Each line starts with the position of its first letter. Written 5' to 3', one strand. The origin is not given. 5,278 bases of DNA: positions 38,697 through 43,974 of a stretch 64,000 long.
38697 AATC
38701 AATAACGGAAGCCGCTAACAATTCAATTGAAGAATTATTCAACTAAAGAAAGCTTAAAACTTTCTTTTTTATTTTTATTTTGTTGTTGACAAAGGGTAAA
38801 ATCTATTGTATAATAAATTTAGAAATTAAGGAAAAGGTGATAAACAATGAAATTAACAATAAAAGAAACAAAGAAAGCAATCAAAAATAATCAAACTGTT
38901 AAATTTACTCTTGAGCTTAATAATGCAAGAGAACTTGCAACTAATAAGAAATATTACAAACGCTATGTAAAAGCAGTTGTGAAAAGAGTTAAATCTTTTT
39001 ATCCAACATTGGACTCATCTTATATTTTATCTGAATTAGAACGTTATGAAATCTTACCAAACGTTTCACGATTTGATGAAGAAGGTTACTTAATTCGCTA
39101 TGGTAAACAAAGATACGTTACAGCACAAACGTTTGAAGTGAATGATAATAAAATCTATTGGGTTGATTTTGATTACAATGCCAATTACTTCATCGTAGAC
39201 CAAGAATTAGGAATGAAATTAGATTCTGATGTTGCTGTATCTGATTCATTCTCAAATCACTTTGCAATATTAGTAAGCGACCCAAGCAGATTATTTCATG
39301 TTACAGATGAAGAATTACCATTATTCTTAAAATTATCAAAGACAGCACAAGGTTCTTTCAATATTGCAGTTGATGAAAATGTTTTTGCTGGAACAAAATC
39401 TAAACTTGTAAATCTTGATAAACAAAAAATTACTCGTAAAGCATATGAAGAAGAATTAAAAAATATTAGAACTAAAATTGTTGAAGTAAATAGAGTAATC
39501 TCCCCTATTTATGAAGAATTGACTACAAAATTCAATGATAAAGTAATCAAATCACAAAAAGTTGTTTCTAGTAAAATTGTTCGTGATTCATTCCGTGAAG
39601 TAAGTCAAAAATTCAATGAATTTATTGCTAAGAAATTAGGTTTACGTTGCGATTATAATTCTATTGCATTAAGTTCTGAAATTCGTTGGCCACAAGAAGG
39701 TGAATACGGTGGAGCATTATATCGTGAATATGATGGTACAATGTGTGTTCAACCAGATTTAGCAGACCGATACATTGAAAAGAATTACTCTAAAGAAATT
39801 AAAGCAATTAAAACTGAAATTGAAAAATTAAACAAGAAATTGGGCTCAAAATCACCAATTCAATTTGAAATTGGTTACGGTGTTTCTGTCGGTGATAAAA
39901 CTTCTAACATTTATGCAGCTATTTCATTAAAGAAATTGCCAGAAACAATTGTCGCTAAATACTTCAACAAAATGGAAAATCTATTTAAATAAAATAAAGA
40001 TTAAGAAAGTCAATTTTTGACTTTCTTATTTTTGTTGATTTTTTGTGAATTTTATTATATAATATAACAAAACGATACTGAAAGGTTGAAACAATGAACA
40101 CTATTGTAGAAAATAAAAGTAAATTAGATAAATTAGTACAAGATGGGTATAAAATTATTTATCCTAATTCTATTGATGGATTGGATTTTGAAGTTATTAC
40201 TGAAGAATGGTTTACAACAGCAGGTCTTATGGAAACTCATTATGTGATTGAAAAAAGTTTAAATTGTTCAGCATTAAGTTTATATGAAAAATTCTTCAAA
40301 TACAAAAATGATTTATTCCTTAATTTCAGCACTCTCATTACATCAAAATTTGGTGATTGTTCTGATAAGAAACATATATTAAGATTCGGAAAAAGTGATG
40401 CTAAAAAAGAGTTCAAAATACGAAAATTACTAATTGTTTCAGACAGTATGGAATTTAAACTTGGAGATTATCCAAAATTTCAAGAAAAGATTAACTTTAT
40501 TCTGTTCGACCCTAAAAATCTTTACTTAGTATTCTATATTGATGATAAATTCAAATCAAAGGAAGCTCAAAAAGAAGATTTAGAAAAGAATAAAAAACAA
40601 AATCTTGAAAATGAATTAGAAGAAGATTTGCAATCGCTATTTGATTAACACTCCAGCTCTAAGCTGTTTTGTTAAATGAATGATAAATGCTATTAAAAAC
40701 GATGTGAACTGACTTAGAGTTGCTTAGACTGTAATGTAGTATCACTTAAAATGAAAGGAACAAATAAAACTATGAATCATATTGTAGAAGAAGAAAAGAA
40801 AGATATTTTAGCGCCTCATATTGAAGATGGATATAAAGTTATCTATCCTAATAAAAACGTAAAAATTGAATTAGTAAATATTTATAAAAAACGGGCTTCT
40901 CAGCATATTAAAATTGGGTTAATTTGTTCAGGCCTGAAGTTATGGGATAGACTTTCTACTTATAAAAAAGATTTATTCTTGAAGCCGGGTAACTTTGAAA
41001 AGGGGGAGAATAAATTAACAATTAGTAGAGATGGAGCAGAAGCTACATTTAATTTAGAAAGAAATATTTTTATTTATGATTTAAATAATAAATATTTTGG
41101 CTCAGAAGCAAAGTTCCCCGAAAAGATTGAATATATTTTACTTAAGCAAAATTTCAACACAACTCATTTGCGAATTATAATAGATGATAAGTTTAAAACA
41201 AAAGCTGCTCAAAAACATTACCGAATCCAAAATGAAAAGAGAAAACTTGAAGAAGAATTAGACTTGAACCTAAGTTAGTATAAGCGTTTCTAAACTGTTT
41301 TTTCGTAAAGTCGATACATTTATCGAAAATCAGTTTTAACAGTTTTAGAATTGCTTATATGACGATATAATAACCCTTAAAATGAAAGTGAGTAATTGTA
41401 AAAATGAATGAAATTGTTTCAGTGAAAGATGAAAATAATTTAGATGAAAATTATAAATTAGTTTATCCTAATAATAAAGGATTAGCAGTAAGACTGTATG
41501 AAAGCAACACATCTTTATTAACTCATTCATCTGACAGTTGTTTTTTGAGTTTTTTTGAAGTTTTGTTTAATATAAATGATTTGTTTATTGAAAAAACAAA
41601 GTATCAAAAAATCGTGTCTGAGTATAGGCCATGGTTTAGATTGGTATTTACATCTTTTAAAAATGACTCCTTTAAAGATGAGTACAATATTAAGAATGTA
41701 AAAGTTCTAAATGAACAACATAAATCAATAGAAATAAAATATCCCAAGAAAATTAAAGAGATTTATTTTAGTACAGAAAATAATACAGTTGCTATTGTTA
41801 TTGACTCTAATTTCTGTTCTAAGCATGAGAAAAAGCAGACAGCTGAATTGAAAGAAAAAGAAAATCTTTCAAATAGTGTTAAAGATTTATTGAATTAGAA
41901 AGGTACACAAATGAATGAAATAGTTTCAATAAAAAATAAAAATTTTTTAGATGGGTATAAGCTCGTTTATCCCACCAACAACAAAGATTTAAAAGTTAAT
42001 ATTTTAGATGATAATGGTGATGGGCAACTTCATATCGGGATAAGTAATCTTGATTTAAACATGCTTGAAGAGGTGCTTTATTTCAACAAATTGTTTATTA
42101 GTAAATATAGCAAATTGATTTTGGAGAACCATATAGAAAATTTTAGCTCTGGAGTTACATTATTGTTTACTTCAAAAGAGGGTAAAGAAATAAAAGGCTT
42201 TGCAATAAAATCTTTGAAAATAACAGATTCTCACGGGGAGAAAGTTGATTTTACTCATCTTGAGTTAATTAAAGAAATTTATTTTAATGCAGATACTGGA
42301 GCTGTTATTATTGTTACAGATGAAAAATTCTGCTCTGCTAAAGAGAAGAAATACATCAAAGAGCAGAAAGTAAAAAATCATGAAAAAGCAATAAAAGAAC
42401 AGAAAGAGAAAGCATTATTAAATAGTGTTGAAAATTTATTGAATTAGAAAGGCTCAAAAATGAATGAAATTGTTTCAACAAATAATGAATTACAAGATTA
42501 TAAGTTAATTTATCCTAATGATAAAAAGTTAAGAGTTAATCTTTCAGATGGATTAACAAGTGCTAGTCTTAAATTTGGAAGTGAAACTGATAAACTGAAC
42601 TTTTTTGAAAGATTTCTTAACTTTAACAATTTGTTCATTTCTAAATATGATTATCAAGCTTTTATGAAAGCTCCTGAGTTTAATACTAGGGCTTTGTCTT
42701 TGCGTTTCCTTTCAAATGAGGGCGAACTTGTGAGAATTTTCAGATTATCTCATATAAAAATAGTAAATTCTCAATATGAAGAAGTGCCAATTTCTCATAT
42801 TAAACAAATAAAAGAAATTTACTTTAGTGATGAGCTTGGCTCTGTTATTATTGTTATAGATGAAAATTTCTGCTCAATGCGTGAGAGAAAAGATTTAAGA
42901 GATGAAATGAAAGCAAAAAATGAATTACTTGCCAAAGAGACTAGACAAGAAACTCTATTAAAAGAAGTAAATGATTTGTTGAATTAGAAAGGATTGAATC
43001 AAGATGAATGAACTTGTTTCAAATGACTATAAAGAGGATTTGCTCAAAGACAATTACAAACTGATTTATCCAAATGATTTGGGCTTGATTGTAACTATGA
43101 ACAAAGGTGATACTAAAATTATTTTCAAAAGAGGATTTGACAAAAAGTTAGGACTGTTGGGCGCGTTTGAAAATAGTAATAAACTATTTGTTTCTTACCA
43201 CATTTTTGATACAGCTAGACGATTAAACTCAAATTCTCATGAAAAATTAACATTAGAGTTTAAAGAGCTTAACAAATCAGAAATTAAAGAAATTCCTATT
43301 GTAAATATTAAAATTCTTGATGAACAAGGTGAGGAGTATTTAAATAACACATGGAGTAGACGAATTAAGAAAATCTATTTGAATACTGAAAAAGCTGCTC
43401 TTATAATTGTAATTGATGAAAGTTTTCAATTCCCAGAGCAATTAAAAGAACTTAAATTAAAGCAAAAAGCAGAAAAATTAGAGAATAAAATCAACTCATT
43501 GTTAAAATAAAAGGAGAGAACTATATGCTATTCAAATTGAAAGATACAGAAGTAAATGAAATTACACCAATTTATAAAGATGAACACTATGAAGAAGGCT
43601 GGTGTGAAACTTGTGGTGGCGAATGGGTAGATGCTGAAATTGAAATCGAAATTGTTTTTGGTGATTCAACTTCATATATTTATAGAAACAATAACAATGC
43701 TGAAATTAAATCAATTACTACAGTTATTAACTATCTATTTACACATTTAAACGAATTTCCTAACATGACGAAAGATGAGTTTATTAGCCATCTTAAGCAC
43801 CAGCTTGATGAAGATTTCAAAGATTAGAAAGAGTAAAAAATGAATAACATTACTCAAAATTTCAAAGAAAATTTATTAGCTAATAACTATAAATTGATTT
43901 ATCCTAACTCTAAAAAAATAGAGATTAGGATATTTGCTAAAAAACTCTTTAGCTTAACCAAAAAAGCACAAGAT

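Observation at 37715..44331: Nine tandem paralogs of a ~165-180-aa orphan family (family B) in 6.6 kb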

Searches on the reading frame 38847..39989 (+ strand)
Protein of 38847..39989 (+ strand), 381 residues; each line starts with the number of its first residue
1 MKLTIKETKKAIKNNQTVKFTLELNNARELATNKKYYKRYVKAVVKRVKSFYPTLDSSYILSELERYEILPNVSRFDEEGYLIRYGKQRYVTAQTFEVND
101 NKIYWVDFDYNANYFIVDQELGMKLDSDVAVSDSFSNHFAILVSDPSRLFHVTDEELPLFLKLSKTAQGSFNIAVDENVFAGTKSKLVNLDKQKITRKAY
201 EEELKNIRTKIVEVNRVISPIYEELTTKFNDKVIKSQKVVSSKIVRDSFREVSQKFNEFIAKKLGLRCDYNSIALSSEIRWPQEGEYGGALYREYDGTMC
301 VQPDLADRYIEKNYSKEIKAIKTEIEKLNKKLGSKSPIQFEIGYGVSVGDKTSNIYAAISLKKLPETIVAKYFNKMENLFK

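Call 20: search_protein_families(library=pfam, proteins=[window:38847-39989:+], max_evalue=0.01)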
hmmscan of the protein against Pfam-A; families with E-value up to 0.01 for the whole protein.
window:38847-39989:+ (381 aa): 0 families

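Call 51: find_homologous_proteins(query=window:38847-39989:+, max_evalue=0.001)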
Query window:38847-39989:+ (381 aa): 500 proteins with E <= 0.001 among 8000 candidates; the best 120 are listed.
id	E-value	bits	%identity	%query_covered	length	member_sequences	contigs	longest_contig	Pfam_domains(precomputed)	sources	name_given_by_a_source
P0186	1.6e-242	822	100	100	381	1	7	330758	-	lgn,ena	-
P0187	4.5e-242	820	99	100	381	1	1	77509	-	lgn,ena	-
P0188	4.8e-242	820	99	100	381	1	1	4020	-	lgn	-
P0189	6.3e-242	820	99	100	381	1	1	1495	-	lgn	-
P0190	2.0e-241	818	99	100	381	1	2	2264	-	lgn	-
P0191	3.5e-240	814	99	100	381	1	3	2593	-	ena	-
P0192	4.9e-234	794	97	100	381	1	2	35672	-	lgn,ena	-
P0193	3.6e-233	791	96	100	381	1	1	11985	-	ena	-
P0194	4.0e-204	696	84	100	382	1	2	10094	-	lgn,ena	-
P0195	6.0e-204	695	84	100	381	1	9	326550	-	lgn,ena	-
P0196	1.2e-202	691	84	100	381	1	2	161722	-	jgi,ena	jgi:hypothetical protein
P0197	1.3e-201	687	83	100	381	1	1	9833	-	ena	-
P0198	1.3e-201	687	83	100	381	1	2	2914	-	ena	-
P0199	2.8e-201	686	82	100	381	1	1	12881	-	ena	-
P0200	4.8e-201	686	83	100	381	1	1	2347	-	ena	-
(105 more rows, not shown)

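Call 60: predict_structure(alignment_id=A4)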
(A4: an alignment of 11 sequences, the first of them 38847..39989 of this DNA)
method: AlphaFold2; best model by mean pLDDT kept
length: 381 residues; sequences in the alignment: 11
mean_pLDDT: 44.6   pTM: 0.26
mean pLDDT of the five models: 44.6, 43.3, 41.7, 41.2, 40.5
residues with pLDDT >= 90: 0; 70-90: 33; 50-70: 99; < 50: 249
segments of 3 or more residues with pLDDT < 50: 1-12, 15-33, 68-98, 104-223, 232-246, 263-301, 349-353
pLDDT, mean of each block of 10 residues (from residue 1): 39 44 36 50 62 71 56 35 29 42 40 25 25 26 26 26 27 26 26 37 43 43 50 45 45 51 42 29 33 36 59 75 81 68 64 58 62 61 55
secondary structure, 60 per line:
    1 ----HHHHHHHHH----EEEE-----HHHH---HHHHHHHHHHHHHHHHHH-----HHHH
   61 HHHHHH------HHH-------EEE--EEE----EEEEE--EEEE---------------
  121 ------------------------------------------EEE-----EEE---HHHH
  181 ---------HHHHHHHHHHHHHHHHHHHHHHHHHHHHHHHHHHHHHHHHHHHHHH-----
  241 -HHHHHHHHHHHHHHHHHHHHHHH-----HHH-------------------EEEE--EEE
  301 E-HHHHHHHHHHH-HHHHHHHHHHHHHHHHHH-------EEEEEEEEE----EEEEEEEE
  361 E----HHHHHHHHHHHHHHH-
elements in order: H5-13 E18-21 H27-30 H34-51 H57-66 E83-85 E88-90 E95-99 E102-105 E163-165 E171-173 H177-180 H190-235 H242-264 E292-295 E298-301 H303-313 H315-332 E340-348 E353-361 H366-380

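Call 73: search_protein_families(library=phrogs, proteins=[window:38847-39989:+], max_evalue=0.01)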
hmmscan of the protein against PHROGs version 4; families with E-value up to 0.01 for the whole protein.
window:38847-39989:+ (381 aa): 0 families

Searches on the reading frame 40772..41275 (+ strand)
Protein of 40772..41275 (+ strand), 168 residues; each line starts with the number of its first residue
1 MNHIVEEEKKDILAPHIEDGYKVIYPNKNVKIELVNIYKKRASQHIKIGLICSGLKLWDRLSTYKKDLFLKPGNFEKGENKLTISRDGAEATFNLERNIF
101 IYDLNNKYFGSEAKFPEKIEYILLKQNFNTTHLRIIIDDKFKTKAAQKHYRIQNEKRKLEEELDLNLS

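Call 88: search_protein_families(library=phrogs, proteins=[window:40772-41275:+], max_evalue=0.1)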
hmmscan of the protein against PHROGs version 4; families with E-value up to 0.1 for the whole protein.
window:40772-41275:+ (168 aa): 1 family
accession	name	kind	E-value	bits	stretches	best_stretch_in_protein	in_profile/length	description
phrog_132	-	connector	0.0013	19.6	1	19-100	14-95/124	head-tail adaptor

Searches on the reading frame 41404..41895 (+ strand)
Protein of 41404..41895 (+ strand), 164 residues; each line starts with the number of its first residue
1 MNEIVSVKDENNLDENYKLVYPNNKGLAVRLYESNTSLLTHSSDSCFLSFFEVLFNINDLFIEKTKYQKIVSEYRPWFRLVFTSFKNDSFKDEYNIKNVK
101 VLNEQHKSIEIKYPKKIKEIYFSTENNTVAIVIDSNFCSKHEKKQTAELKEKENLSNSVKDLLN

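Call 88: search_protein_families(library=phrogs, proteins=[window:41404-41895:+], max_evalue=0.1)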
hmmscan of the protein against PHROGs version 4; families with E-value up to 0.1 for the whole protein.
window:41404-41895:+ (164 aa): 1 family
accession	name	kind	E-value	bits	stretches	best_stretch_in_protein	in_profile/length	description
phrog_14524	-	unknown function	0.0032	18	1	45-134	20-108/217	-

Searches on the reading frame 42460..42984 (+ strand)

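Call 88: search_protein_families(library=phrogs, proteins=[window:42460-42984:+], max_evalue=0.1)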
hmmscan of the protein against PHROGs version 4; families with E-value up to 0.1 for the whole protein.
window:42460-42984:+ (175 aa): 1 family
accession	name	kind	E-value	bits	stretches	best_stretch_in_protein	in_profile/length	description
phrog_19571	-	unknown function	0.094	13.5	0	135-162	14-41/52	-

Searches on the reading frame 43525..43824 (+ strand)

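Call 20: search_protein_families(library=pfam, proteins=[window:43525-43824:+], max_evalue=0.01)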
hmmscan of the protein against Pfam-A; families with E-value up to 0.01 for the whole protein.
window:43525-43824:+ (100 aa): 0 families

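Call 73: search_protein_families(library=phrogs, proteins=[window:43525-43824:+], max_evalue=0.01)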
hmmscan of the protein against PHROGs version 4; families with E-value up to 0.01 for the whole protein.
window:43525-43824:+ (100 aa): 1 family
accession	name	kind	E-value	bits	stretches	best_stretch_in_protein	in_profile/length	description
phrog_5993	-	unknown function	0.0028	18.8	1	2-55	17-69/84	-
